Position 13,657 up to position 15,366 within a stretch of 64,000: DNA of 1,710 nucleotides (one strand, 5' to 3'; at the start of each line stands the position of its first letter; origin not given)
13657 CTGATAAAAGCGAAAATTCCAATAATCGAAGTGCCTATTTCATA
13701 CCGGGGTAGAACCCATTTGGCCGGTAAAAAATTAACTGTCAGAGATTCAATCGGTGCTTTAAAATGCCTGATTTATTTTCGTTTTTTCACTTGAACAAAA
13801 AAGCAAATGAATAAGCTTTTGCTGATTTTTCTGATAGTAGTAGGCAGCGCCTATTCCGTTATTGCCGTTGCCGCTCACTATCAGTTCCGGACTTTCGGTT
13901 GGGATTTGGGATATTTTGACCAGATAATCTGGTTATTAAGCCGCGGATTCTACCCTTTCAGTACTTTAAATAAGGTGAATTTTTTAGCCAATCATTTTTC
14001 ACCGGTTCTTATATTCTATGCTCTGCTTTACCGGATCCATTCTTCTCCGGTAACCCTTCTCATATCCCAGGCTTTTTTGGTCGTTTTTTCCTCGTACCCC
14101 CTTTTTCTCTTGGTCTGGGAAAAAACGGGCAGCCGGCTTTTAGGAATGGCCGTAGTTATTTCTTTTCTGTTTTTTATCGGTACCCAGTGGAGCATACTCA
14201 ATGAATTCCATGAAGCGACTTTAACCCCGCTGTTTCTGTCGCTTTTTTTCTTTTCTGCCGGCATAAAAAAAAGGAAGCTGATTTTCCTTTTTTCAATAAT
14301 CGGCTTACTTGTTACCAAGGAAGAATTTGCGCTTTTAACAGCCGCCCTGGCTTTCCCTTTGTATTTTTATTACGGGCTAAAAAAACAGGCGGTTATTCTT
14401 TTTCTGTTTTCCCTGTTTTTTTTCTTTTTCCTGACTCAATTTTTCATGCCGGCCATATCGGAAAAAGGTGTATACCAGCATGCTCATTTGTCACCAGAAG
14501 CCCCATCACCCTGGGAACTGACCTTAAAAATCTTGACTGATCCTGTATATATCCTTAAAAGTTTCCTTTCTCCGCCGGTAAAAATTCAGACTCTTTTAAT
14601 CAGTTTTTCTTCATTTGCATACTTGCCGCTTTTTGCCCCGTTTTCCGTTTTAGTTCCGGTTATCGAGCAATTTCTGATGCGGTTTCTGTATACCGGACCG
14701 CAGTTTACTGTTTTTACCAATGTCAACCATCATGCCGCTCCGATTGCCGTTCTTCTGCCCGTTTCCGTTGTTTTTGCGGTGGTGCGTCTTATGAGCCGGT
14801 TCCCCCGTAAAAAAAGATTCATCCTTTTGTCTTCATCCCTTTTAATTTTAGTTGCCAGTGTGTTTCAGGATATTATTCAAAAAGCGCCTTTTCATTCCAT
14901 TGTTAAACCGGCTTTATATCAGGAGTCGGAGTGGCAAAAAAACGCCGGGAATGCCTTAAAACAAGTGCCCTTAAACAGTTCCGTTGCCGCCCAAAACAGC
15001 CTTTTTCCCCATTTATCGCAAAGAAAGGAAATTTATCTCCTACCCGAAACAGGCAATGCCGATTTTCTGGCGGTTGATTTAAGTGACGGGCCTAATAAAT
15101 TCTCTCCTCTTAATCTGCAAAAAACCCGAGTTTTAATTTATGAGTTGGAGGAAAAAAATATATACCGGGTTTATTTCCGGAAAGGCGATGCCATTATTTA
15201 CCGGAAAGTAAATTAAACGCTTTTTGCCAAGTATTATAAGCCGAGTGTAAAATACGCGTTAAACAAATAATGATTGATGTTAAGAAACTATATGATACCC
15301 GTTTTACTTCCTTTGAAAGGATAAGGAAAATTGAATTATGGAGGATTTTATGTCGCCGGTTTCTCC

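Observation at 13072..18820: Complete lipid-linked mannose branch: ManC + Ppm1-like GT2 + DUF2079 + PMT/ArnT-like GT-Cs (protein O-mannosylation-like module)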

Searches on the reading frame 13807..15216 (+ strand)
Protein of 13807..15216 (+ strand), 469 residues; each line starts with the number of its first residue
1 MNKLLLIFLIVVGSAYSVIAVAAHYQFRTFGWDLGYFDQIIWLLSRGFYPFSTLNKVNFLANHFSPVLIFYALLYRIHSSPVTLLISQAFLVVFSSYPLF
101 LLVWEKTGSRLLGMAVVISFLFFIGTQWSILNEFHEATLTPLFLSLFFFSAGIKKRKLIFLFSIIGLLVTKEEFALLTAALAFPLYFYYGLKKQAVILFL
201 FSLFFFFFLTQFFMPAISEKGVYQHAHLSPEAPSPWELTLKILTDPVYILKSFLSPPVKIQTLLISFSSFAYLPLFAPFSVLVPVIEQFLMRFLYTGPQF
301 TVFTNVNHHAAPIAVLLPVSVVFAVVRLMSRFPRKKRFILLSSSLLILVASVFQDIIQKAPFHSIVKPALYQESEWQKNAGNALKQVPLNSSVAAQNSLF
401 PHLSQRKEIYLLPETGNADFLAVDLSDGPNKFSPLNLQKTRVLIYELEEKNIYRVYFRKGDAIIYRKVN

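Call 3: search_protein_families(library=pfam, proteins=[window:13807-15216:+], max_evalue=0.01)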
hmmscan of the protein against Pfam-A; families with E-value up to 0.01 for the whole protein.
window:13807-15216:+ (469 aa): 1 family
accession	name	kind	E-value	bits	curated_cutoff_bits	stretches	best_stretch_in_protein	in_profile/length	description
PF09852.15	DUF2079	-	1.4e-49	169.9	28.2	1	24-418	2-406/459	Predicted membrane protein (DUF2079)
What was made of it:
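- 13807..15216 (+): DUF2079 membrane protein with GT-C(A) fold: the predicted extracytoplasmic transferase that uses the GT2's lipid-linked sugar. PF09852 1.4e-49 (call 3).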

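Call 4: search_protein_families(library=ncbifam, proteins=[window:13807-15216:+], max_evalue=0.01)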
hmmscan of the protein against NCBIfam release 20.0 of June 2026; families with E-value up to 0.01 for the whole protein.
window:13807-15216:+ (469 aa): 0 families

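Call 22: find_homologous_proteins(query=window:13807-15216:+, max_evalue=0.001)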
Query window:13807-15216:+ (469 aa): 73 proteins with E <= 0.001 among 8000 candidates.
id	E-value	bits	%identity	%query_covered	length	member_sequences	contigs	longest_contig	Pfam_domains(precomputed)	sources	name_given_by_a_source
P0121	3.6e-297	1004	100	100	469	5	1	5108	PF09852.16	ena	-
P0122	9.4e-176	604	62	96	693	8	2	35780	PF10111.15,PF09852.16,PF00535.33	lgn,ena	-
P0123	1.3e-169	583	59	97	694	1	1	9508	PF10111.15,PF09852.16,PF00535.33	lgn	-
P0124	8.9e-169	581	59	99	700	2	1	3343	PF10111.15,PF09852.16,PF00535.33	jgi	-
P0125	5.3e-154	532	52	99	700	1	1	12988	PF10111.15,PF09852.16,PF00535.33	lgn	-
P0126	2.6e-151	523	54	99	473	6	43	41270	PF09852.16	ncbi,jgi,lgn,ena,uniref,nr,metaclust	ncbi:hypothetical protein COV53_02050 [Candidatus Gottesmanbacteria bacterium CG11_big_fil_rev_8_21_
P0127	9.9e-147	508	52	99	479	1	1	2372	PF09852.16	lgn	-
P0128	4.1e-146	506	52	99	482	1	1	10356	PF09852.16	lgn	-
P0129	7.4e-146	505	51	99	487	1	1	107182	PF09852.16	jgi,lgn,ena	-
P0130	3.2e-144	500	51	99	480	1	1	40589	PF09852.16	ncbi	-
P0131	7.6e-144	498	51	98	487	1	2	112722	PF09852.16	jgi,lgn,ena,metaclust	metaclust:\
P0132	4.3e-143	496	51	100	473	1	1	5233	PF09852.16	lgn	-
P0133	6.2e-143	495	51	99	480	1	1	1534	PF09852.16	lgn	-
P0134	1.1e-142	495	50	100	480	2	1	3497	PF09852.16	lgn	-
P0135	1.9e-141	490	50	97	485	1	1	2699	PF09852.16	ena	-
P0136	1.9e-140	487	51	96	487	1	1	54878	PF09852.16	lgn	-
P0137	5.5e-140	486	50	99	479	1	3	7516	PF09852.16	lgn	-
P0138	3.1e-139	483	49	99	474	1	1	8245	PF09852.16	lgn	-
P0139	5.1e-139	482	50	99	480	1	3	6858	PF09852.16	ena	-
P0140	8.5e-138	478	50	99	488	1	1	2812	PF09852.16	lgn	-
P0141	2.7e-136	474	51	93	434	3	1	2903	PF09852.16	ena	-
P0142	1.5e-134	468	48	99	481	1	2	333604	PF09852.16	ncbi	-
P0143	1.3e-133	465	47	100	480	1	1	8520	PF09852.16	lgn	-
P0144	3.6e-133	463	48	100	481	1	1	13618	PF09852.16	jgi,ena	-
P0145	2.1e-131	457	46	100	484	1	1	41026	PF09852.16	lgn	-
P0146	4.9e-125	436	46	100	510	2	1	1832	PF09852.16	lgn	-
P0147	2.5e-120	421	44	99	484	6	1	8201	PF09852.16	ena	-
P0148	2.8e-117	411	45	99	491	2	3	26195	PF09852.16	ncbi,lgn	-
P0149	1.0e-116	409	42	99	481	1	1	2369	PF09852.16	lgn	-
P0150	2.1e-116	408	45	99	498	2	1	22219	PF09852.16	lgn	-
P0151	2.6e-115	404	42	99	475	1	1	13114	PF09852.16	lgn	-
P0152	4.7e-115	403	43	99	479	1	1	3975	PF09852.16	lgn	-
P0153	3.6e-114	401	43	99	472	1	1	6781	PF09852.16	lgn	-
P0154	2.9e-113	398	43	97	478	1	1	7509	PF09852.16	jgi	jgi:uncharacterized membrane protein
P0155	2.4e-112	395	42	99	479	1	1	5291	PF09852.16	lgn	-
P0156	1.5e-110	389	41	99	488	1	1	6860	PF09852.16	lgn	-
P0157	1.8e-110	388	46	93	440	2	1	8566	PF09852.16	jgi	jgi:uncharacterized membrane protein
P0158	5.3e-109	384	40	99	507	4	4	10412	PF09852.16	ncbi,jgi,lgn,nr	ncbi:DUF2079 domain-containing protein [Candidatus Gottesmanbacteria bacterium]|nr:DUF2079 domain-co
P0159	9.5e-109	383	41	97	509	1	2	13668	PF09852.16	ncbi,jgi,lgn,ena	-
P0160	3.4e-107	378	42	98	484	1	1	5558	PF09852.16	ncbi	-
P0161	5.7e-107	377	42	96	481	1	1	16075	PF09852.16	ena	-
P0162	2.7e-106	375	43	96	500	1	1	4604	PF09852.16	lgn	-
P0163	6.5e-106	373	42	99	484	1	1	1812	PF09852.16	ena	-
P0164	4.0e-103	364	41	99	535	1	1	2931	PF09852.16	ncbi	-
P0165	4.6e-102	361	42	97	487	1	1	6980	PF09852.16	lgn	-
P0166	1.5e-101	359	40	96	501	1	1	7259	PF09852.16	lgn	-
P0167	1.4e-100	356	40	99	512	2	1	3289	PF09852.16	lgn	-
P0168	1.0e-99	353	40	98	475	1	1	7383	PF09852.16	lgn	-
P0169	4.0e-99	351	39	98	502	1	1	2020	PF09852.16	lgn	-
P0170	4.5e-94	334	38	99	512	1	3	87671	PF09852.16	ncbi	-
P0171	1.2e-90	323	38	91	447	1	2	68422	PF09852.16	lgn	-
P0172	2.0e-86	309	60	54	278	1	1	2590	PF09852.16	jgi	-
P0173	9.1e-74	267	41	73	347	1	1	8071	PF09852.16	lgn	-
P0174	8.1e-69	251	48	55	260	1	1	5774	PF09852.16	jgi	jgi:uncharacterized membrane protein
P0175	5.6e-65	238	34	99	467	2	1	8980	PF09852.16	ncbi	ncbi:MAG: DUF2079 domain-containing protein [Candidatus Beckwithbacteria bacterium]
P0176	1.8e-42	164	62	29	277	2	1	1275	PF09852.16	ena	-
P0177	5.5e-34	136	30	88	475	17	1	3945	PF09852.16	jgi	-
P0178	7.7e-25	106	28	99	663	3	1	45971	PF09852.16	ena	-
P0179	5.6e-24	103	24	86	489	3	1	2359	PF09852.16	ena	-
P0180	8.1e-24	103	26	88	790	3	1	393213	PF09852.16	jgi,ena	-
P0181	1.2e-20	92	25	88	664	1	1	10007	PF09852.16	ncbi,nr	ncbi:MAG: DUF2079 domain-containing protein [Anaerolineales bacterium]|nr:DUF2079 domain-containing 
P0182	3.5e-19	87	26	87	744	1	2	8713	PF09852.16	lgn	-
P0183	1.0e-18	86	27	91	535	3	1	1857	PF09852.16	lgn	-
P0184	5.1e-18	84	23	94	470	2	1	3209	PF09852.16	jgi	jgi:uncharacterized membrane protein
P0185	1.1e-16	79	26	94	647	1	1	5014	PF09852.16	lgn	-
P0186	1.1e-16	79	24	91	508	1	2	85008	PF09852.16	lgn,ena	-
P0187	2.7e-14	71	25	89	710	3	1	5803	PF09852.16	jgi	-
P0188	2.3e-11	62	23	90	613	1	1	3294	PF09852.16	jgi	-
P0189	5.8e-10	57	30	18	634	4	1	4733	PF09852.16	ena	-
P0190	2.1e-7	49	24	92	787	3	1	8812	PF09852.16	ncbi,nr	ncbi:MAG: DUF2079 domain-containing protein [Chloroflexi bacterium]|nr:DUF2079 domain-containing pro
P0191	1.5e-5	43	23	90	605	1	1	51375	PF09852.16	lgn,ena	-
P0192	2.9e-5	42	28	41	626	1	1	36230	PF09852.16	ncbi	-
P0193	1.6e-4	39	25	86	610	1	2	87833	PF09852.16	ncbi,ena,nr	ncbi:MAG TPA: DUF2079 domain-containing protein [Nitrososphaerales archaeon]|nr:DUF2079 domain-conta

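Call 29: search_solved_structures(query=A1, max_evalue=1, show_alignments=2)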
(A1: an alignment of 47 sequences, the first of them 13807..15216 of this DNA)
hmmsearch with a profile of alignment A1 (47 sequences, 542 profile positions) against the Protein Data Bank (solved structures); distinct sequences matched with E-value up to 1: 0.

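Call 35: predict_structure(alignment_id=A1)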
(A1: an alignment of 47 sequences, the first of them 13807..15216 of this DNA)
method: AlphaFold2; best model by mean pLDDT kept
length: 469 residues; sequences in the alignment: 47
mean_pLDDT: 93.2   pTM: 0.92
mean pLDDT of the five models: 93.2, 93.1, 92.5, 92.4, 92.0
residues with pLDDT >= 90: 384; 70-90: 71; 50-70: 14; < 50: 0
segments of 3 or more residues with pLDDT < 50: none
pLDDT, mean of each block of 10 residues (from residue 1): 91 97 89 92 96 93 96 96 97 98 97 98 94 93 98 90 98 97 97 98 97 96 83 88 91 88 94 98 95 74 73 97 98 97 98 91 90 93 97 94 96 95 82 81 95 97 95
secondary structure, 60 per line:
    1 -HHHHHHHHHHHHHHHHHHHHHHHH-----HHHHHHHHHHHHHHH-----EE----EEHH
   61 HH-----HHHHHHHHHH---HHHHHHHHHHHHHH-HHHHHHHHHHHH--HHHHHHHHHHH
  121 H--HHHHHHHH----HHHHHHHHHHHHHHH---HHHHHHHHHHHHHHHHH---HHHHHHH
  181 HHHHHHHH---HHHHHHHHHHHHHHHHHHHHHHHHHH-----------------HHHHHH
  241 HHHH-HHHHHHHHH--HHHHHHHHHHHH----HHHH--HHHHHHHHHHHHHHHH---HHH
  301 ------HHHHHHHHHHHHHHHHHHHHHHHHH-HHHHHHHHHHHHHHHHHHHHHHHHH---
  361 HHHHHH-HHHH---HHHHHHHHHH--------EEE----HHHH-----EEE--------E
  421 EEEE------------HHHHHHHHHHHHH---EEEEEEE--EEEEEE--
elements in order: H2-25 H31-45 H59-62 H68-77 H81-94 H96-107 H110-121 H124-131 H136-150 H154-170 H174-188 H192-217 H235-244 H246-254 H257-268 H273-276 H279-294 H307-331 H333-357 H361-366 H368-371 H375-384 E393-395 H400-403 E409-411 E420-424 H437-449 E453-459 E462-467
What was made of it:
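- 13807..15216 (+): AF2 pLDDT 93.2 (call 35).
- On GT-C superfamily (for DUF2079, 13807-15216): AF2 pLDDT 93.2, pTM 0.92 (call 35).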

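Call 39: fold_search(model_id=the predicted structure, library=pdb)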
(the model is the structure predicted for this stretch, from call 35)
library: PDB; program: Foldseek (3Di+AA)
matches with E <= 10: 364; with E <= 0.001: 5
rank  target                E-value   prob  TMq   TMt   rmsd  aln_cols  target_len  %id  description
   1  7zli_A                1.4e-04  1.00  0.54  0.41  11.1       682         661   12  Cryo-EM structure of C-mannosyltransferase CeDPY19, in complex with Dol25-P-Man and bound to CMT2-Fab and anti-Fab nan (released 2023-01-11)
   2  5f15                  1.7e-04  1.00  0.55  0.49  11.2       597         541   10  Crystal Structure of ArnT from Cupriavidus metallidurans bound to Undecaprenyl phosphate (released 2016-02-17)
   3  7zlg_A                2.7e-04  1.00  0.51  0.39  11.1       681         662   12  Cryo-EM structure of C-mannosyltransferase CeDPY19, in complex with acceptor peptide and bound to CMT2-Fab and anti-Fa (released 2023-01-11)
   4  7zlh_A                5.9e-04  1.00  0.51  0.40   9.7       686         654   11  Cryo-EM structure of C-mannosyltransferase CeDPY19, in apo state, bound to CMT2-Fab and anti-Fab nanobody (released 2023-01-11)
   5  5ogl_A                9.7e-04  1.00  0.49  0.35  10.7       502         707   14  Structure of bacterial oligosaccharyltransferase PglB in complex with an acceptor peptide and an lipid-linked oligosac (released 2017-10-25)
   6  8pn9_A                1.1e-03  1.00  0.41  0.32  13.1       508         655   11  Structure of human oligosaccharyltransferase OST-A complex bound to NGI-1 (released 2024-05-08)
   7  3rce_A                1.5e-03  1.00  0.48  0.36  11.2       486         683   14  Bacterial oligosaccharyltransferase PglB (released 2011-06-15)
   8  5ezm                  1.5e-03  1.00  0.58  0.52   9.7       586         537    9  Crystal Structure of ArnT from Cupriavidus metallidurans in the apo state (released 2016-02-17)
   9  8b6l_I                2.4e-03  1.00  0.52  0.39  11.7       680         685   10  Subtomogram average of the human Sec61-TRAP-OSTA-translocon (released 2022-12-07)
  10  7oci_F                4.4e-03  1.00  0.49  0.39  10.8       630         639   10  Cryo-EM structure of yeast Ost6p containing oligosaccharyltransferase complex (released 2022-02-16)
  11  6s7o_A                4.6e-03  1.00  0.45  0.35  13.0       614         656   10  Cryo-EM structure of human oligosaccharyltransferase complex OST-A (released 2019-12-18)
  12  8age_A                5.6e-03  1.00  0.50  0.39  10.9       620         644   10  Structure of yeast oligosaccharylransferase complex with acceptor peptide bound (released 2022-12-07)
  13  8agb_A                1.3e-02  1.00  0.54  0.42  10.3       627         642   10  Structure of yeast oligosaccharylransferase complex with lipid-linked oligosaccharide bound (released 2022-12-07)
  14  9n9j_I                1.3e-02  1.00  0.49  0.36  11.7       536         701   11  Structure of a GRP94 folding intermediate engaged with a CCDC134- and FKBP11-bound secretory translocon (released 2025-11-19)
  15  6s7t_A                1.5e-02  1.00  0.48  0.35  10.4       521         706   11  Cryo-EM structure of human oligosaccharyltransferase complex OST-B (released 2019-12-18)
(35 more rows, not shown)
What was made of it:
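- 13807..15216 (+): Foldseek: DPY19, ArnT, PglB, STT3 at probability 1.00, TM 0.5-0.58 (call 39).
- On GT-C superfamily (for DUF2079, 13807-15216): Foldseek against PDB: DPY19, ArnT, PglB, STT3 at probability 1.00, TM 0.49-0.58; non-GT-C hits at probability 0.2 or below (call 39).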

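Call 51: find_related_loci(query=A3, collection=genome_contigs, flank=6000)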
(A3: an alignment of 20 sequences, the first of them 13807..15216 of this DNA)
Query A3 (469 aa) in genome_contigs; peptide patterns used: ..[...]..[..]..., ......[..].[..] (x = any residue, [..] = any of these).
129 stretches matched a pattern; 39 encode a relative of the query (tblastn E <= 1e-3); 39 distinct loci.
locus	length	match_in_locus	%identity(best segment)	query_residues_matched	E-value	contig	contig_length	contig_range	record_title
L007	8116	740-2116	54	6-467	5e-141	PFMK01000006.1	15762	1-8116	MAG: Candidatus Gottesmanbacteria bacterium CG_4_10_14_0_8_um_filter_37_24 CG_4_10_14_0.8_um_filter_scaffold_2038_c, who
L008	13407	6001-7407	46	2-467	1e-122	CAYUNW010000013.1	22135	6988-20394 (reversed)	MAG TPA_asm: uncultured Gammaproteobacteria bacterium isolate binchicken_co274_42 genome assembly, contig: NODE_6056_len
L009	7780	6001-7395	39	4-467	3e-113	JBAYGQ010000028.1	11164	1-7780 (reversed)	MAG: Bacteroidota bacterium isolate SO_2016_GW1_129 scaffold10535_OW334_2016, whole genome shotgun sequence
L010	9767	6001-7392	38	5-467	6e-110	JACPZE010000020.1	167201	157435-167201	MAG: Candidatus Gottesmanbacteria bacterium isolate NC_groundwater_881_Pr1_S2p5_36_20 Montesol18_S2p5_coassembly_scaffol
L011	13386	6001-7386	39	9-467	3e-106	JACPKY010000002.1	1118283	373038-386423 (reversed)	MAG: Candidatus Gottesmanbacteria bacterium isolate NC_groundwater_507_Ag_S-0.1um_40_14 S35_SO-1_scaffold_146377, whole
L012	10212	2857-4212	39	14-467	2e-104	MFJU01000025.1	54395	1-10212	MAG: Candidatus Gottesmanbacteria bacterium RIFCSPLOWO2_01_FULL_42_22 rifcsplowo2_01_scaffold_3435, whole genome shotgun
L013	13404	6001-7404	38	4-467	4e-100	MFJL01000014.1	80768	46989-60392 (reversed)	MAG: Candidatus Gottesmanbacteria bacterium RIFCSPHIGHO2_02_FULL_39_11 rifcsphigho2_02_scaffold_230, whole genome shotgu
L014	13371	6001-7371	36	4-467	4e-95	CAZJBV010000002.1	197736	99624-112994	MAG TPA_asm: uncultured Gammaproteobacteria bacterium isolate binchicken_co144_1014 genome assembly, contig: NODE_142_le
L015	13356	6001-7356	34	7-467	1e-79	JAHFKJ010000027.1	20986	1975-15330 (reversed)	MAG: Candidatus Gottesmanbacteria bacterium isolate nzgw407 NODE_3345_length_20987_cov_3.890971, whole genome shotgun se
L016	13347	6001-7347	62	21-469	2e-160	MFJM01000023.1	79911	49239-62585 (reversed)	MAG: Candidatus Gottesmanbacteria bacterium RIFCSPHIGHO2_02_FULL_39_14 rifcsphigho2_02_scaffold_251, whole genome shotgu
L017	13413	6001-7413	28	2-467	6e-38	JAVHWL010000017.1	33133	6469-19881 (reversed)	MAG: Acidobacteriota bacterium isolate BP_24 scaffold_4808605, whole genome shotgun sequence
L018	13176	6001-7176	27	16-409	8e-27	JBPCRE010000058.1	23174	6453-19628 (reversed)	MAG: Thermoleophilaceae bacterium isolate TH_ant_mag_226 k127_9316525, whole genome shotgun sequence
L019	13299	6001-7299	27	16-460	7e-25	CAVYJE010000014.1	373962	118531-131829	MAG: uncultured Chloroflexia bacterium isolate MFD05684.bin.2.107 genome assembly, contig: contig_56508, whole genome sh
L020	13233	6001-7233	26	6-424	5e-25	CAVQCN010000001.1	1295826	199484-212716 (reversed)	MAG: uncultured Chloroflexia bacterium isolate MFD02416.bin.1.135 genome assembly, contig: contig_16886, whole genome sh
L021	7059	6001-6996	29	16-353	4e-23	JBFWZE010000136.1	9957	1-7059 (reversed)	MAG: Dehalococcoidia bacterium isolate CA_2019_TPBS_180 NODE_26713_length_9957_cov_12.780570_TPBS, whole genome shotgun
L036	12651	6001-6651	29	5-220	3e-14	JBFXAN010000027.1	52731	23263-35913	MAG: Dehalococcoidia bacterium isolate CA_2019_TPBS_23 NODE_4035_length_52731_cov_5.211657_TPBS, whole genome shotgun se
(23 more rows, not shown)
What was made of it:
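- Tried and rejected: A narrower alignment, A3, worked (call 51).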

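Call 54: search_solved_structures(query=L036:7398-8171:+, max_evalue=0.001)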
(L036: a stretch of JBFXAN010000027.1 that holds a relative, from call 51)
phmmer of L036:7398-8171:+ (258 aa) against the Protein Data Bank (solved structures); distinct sequences matched with E-value up to 0.001: 15.
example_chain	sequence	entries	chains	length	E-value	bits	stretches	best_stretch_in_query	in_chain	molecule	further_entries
5mlz_A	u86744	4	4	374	2.6e-11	46.9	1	1-202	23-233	Dolichol monophosphate mannose synthase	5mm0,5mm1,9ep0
7p5l_A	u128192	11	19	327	2.2e-09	40.6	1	3-123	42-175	Glucosyl-3-phosphoglycerate synthase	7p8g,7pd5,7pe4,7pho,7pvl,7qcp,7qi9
7pdo_A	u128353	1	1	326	2.6e-09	40.3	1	3-123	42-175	Glucosyl-3-phosphoglycerate synthase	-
4ddz_A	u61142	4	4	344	3.7e-08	36.6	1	3-104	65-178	GLUCOSYL-3-PHOSPHOGLYCERATE SYNTHASE (GpgS) | Glucosyl-3-phosphoglycerate synthase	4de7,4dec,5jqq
4y6n_A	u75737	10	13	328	5.4e-08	36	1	3-103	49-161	Glucosyl-3-phosphoglycerate synthase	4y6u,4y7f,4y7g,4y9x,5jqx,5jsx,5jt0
3e25_A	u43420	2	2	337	5.6e-08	36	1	3-103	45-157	Putative uncharacterized protein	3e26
3ckj_A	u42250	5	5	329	7.3e-07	32.3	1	3-102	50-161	Putative uncharacterized protein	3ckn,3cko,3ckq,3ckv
9bhc_C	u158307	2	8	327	4.3e-05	26.5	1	2-105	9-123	Undecaprenyl-phosphate 4-deoxy-4-formamido-L-arabinose transferase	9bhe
9hwj_A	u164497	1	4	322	4.5e-05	26.5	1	2-111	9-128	Undecaprenyl-phosphate 4-deoxy-4-formamido-L-arabinose transferase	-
8vxh_A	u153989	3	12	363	6.3e-05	26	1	2-104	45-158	Undecaprenyl-phosphate 4-deoxy-4-formamido-L-arabinose transferase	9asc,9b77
9omm_A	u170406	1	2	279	0.00036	23.5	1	3-91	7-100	Glycosyltransferase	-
9omj_A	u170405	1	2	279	0.00043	23.3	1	3-90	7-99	Glycosyltransferase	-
9omh_A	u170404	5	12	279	0.00043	23.3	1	3-90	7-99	Glycosyltransferase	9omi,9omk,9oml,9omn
22ao_A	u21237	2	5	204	0.00047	23.1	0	6-84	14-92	GmaR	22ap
3f1y_A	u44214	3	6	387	0.00091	22.2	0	3-99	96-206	Mannosyl-3-phosphoglycerate synthase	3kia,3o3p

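Call 71: search_protein_representatives(protein=P0122)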
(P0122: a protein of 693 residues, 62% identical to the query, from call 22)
Query: 693 residues. Proteins with E-value up to 0.001 (for the whole library): 101395; up to 1e-10: 17850; up to 1e-30: 1347. The best 150 are listed.
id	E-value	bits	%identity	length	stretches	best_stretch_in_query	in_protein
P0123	3.6e-295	997.1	66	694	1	1-692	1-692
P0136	9.4e-154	529.8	53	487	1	218-691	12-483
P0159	9.3e-119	414.2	44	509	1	224-691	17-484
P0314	1.4e-95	337.7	39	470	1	230-691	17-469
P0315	6.4e-93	328.8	39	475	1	229-675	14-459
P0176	8.9e-92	325.1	67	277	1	159-412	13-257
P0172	2.3e-89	317.1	59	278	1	224-494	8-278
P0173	1.5e-84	301.2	45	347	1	319-660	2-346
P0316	6.5e-82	292.5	35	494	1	226-692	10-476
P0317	9.2e-81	288.7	35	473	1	231-691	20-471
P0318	1.3e-75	271.7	34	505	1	216-692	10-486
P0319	7.7e-74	265.8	37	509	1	229-691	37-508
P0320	4.0e-73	263.4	36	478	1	227-691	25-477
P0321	8.3e-72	259.1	47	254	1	438-691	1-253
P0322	1.2e-71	258.6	35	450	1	229-691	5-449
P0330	8.2e-59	216.1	36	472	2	2-219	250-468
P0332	9.1e-55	202.8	29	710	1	3-648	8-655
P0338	6.2e-53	196.7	48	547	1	2-223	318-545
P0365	1.0e-47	179.5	39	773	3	1-238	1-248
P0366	1.7e-47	178.7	47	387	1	1-219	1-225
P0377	7.8e-47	176.6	47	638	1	2-218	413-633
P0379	9.0e-47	176.3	44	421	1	1-218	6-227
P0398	2.0e-45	171.9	48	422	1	2-206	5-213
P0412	7.6e-45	170.0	36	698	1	1-413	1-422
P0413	8.9e-45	169.7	43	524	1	2-216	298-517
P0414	9.5e-45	169.7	42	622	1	1-250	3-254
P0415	9.9e-45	169.6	44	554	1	2-219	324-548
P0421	1.2e-44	169.3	42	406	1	2-219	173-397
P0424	1.6e-44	168.9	46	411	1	1-217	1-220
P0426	1.9e-44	168.7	42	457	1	1-220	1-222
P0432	3.7e-44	167.7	47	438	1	1-222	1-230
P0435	4.5e-44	167.4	30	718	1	1-652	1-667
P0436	5.0e-44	167.3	42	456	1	2-222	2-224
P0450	2.5e-43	165.0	44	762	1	3-239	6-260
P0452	2.5e-43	165.0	44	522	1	1-220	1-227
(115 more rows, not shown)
